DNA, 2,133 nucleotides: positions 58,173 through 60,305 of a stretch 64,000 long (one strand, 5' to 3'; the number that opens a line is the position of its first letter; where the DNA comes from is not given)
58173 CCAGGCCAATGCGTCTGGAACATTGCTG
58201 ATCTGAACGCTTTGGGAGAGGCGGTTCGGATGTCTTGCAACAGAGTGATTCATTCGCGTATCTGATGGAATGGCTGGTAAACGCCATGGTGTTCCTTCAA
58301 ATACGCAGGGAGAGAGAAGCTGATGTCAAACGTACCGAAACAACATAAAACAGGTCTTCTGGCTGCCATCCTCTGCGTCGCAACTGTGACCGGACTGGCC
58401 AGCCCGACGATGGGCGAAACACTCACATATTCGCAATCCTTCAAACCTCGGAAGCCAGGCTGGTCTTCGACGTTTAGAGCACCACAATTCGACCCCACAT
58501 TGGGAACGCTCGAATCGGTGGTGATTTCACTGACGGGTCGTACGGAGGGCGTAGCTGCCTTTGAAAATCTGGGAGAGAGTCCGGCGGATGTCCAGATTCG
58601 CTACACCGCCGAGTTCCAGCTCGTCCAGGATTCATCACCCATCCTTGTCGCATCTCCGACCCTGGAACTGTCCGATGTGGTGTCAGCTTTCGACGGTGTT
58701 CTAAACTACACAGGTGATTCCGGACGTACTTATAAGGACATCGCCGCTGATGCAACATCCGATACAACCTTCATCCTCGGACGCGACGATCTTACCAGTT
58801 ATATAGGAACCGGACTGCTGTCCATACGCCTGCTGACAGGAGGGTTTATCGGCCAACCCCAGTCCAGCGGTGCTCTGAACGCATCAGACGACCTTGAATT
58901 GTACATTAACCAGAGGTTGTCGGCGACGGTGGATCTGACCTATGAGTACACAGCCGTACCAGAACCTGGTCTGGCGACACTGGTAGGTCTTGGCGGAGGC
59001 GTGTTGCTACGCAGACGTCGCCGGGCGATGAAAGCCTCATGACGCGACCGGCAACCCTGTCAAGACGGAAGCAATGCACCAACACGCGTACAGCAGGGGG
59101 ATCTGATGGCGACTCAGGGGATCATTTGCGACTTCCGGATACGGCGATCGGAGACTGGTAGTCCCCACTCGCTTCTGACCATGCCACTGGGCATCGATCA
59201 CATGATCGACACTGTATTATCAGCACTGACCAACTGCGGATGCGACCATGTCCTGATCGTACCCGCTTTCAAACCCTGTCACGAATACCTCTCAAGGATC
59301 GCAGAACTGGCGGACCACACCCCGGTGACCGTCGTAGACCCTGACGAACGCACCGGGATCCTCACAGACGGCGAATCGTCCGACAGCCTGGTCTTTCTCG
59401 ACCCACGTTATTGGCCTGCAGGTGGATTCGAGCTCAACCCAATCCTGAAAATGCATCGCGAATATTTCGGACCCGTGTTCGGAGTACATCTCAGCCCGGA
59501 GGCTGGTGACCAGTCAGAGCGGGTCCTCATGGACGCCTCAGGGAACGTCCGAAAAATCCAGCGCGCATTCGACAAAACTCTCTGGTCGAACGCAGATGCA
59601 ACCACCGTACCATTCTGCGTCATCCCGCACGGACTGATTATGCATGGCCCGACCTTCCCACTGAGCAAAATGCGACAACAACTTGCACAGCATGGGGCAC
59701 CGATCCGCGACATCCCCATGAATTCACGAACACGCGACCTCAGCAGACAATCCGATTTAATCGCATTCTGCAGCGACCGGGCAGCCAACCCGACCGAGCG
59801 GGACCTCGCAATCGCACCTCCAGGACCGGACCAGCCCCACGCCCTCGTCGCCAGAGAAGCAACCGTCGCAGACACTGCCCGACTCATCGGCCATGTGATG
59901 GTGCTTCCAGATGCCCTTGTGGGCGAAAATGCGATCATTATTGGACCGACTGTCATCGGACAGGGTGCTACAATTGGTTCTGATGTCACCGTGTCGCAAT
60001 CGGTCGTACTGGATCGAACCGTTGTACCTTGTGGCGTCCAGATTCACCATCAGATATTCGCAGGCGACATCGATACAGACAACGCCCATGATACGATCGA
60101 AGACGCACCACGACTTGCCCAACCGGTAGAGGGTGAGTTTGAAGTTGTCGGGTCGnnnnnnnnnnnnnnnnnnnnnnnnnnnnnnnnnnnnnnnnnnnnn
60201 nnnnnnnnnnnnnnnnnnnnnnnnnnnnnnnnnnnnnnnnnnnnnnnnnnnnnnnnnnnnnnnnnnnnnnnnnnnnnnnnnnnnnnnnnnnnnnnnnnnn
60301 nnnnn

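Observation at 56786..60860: PEP-CTERM protein flanked by paralogous nucleotidyltransferase-like modules, one fused to a priming sugar phosphotransferase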

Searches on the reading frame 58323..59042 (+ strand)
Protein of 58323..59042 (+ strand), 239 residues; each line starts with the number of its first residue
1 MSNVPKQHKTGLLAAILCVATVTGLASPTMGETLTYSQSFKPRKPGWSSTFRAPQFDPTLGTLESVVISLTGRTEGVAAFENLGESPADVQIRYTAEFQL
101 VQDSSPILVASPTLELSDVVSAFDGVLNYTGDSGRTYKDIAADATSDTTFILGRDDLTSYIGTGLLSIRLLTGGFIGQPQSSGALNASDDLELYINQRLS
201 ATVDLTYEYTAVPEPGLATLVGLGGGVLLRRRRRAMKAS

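Call 4: search_protein_families(library=pfam, proteins=[window:58323-59042:+], max_evalue=0.1)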
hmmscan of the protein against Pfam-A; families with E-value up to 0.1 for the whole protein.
window:58323-59042:+ (239 aa): 0 families

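Call 5: search_protein_families(library=ncbifam, proteins=[window:58323-59042:+], max_evalue=0.1)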
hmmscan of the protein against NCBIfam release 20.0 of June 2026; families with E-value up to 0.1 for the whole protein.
window:58323-59042:+ (239 aa): 9 families
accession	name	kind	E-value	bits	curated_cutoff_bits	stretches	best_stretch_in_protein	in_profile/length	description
NF033208.1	choice_anch_E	domain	2.7e-26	92.9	23.8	1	34-209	1-172/172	choice-of-anchor E domain-containing protein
NF038129.1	PEP_NF038129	equivalog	0.0028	17.5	65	1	192-234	167-193/194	NF038129 family PEP-CTERM protein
NF041538.1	PEP_EDSA_1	subfamily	0.0031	17.2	100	1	181-233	259-307/307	EDSAP-1 family PEP-CTERM protein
NF041927.1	Xrt_dep_XDP1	equivalog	0.0052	16.8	125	1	206-234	213-242/242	exosortase-dependent surface protein XDP1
NF033554.9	floc_PepA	equivalog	0.0057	16.5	80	1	130-234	160-260/261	flocculation-associated PEP-CTERM protein PepA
NF038120.1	PEP_CTERM_QFxxD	subfamily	0.0085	16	80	1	209-234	190-214/215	NF038120 family PEP-CTERM protein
TIGR02595.1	PEP_CTERM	domain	0.017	15.9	16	1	212-234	1-23/24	PEP-CTERM sorting domain-containing protein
TIGR03382.1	GC_trans_RRR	domain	0.021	15.4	15.85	1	215-233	9-27/27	MYXO-CTERM sorting domain-containing protein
TIGR03901.2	MYXO-CTERM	domain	0.057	13.8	20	0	214-234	15-34/34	MYXO-CTERM sorting domain-containing protein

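Call 81: find_homologous_proteins(query=window:58323-59042:+)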
Query window:58323-59042:+ (239 aa): 9 proteins with E <= 0.001 among 6548 candidates.
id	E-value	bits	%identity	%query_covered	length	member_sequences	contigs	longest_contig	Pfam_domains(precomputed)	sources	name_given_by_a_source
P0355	3.6e-149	512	100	100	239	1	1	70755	-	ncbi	-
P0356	1.8e-25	108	34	92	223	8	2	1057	-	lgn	-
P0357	2.0e-23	101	33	86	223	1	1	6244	-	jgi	jgi:hypothetical protein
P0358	3.8e-17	81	33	86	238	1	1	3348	-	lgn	-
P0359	3.4e-16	78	33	95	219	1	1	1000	PF07589.17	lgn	-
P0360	5.0e-14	71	30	83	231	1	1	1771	PF07589.17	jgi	jgi:hypothetical protein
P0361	2.4e-13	68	32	84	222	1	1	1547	PF07589.17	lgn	-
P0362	5.8e-9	54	28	91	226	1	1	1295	-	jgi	jgi:hypothetical protein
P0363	1.6e-6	46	25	79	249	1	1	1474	PF07589.17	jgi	jgi:hypothetical protein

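Call 82: find_encoding_contigs(protein=P0357, flank=6000, max_places=2)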
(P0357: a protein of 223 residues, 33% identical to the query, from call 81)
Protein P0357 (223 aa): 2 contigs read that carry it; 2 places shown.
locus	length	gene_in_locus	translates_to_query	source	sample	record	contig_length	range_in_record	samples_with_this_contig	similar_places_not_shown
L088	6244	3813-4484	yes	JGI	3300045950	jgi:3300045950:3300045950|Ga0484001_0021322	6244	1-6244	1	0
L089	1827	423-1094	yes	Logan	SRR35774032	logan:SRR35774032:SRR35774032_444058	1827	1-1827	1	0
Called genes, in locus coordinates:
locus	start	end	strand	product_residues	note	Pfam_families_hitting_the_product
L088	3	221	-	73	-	?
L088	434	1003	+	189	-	PF01765:RRF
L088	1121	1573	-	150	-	PF01850:PIN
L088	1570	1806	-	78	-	-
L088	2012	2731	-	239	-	PF04298:Zn_peptidase_2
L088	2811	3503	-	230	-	PF07963:N_methyl (weak)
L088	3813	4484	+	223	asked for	-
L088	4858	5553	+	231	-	-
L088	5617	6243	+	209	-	?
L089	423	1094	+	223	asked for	-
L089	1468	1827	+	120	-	?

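Call 83: find_encoding_contigs(protein=P0358, flank=6000, max_places=2)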
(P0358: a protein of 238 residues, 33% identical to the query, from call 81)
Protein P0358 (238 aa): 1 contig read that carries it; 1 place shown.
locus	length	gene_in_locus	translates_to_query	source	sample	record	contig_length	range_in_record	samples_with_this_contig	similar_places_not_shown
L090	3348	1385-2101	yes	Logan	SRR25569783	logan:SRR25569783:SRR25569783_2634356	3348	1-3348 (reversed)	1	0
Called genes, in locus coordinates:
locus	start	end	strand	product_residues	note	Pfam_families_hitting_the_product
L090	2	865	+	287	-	?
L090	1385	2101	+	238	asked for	-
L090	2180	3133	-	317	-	PF00126:HTH_1, PF03466:LysR_substrate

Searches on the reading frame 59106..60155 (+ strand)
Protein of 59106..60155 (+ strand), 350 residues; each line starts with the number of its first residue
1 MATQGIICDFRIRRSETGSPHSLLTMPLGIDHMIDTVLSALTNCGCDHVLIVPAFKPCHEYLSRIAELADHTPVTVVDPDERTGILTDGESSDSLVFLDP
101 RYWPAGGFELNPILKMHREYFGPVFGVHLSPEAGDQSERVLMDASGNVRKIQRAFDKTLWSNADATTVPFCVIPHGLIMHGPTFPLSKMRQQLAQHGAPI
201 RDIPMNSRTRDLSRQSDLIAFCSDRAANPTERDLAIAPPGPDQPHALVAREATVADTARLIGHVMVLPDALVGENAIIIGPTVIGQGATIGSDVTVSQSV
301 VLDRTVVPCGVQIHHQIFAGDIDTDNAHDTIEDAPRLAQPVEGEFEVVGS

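Call 53: search_protein_representatives(protein=window:59106-60155:+)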
Query: 350 residues. Proteins with E-value up to 0.001 (for the whole library): 307; up to 1e-10: 136; up to 1e-30: 5. The best 150 are listed.
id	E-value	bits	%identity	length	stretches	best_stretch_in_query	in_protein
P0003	2.9e-81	289.5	43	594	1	1-329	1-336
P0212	6.2e-37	143.7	30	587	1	20-333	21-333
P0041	3.6e-33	131.3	32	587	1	20-327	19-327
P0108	5.9e-33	130.6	32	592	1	20-329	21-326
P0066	3.8e-32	128.0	29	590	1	20-333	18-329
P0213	1.7e-30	122.5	31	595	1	21-324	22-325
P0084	2.0e-30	122.3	31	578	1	21-333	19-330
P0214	4.3e-30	121.2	31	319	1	24-319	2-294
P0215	3.6e-29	118.2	29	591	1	18-321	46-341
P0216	3.1e-28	115.1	30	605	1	17-320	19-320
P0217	5.4e-28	114.3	29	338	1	15-320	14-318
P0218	2.6e-27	112.1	31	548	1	21-319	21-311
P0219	4.7e-27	111.2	31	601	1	19-317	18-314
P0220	1.3e-26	109.7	28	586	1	21-321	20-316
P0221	1.5e-26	109.6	28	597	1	8-325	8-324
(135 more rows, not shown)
